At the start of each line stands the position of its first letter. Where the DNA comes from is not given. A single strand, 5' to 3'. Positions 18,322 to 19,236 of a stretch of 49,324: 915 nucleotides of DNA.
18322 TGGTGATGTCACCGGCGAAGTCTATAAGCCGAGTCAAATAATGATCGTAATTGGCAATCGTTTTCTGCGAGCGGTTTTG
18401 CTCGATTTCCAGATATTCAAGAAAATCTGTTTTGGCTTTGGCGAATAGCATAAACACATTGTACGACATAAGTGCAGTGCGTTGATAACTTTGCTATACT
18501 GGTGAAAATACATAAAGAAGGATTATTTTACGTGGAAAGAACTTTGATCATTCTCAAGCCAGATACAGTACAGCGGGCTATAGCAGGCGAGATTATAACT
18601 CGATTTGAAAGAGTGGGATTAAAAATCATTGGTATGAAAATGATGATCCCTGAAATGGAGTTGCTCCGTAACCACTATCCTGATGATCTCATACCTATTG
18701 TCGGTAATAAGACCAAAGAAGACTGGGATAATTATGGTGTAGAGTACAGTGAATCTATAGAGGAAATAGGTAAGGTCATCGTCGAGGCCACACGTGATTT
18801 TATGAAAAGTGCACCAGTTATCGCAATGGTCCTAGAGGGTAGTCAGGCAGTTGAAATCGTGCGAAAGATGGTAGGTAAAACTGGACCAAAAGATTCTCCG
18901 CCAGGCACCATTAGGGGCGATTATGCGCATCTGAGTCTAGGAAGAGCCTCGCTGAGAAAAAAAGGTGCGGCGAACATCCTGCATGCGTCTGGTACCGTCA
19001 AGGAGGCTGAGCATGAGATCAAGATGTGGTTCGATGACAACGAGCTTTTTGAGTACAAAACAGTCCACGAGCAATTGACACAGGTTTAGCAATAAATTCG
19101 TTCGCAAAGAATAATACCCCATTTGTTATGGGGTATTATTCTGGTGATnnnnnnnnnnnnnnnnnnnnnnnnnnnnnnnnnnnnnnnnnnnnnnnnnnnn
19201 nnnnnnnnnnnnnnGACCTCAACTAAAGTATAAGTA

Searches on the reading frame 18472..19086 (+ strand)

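Call 59: search_protein_families(library=pfam, proteins=[window:18472-19086:+], max_evalue=0.01)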
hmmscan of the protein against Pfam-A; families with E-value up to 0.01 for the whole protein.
window:18472-19086:+ (205 aa): 1 family
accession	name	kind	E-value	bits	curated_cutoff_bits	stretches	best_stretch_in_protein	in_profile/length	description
PF00334.24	NDK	-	2.1e-37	128.5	27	2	101-191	54-134/135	Nucleoside diphosphate kinase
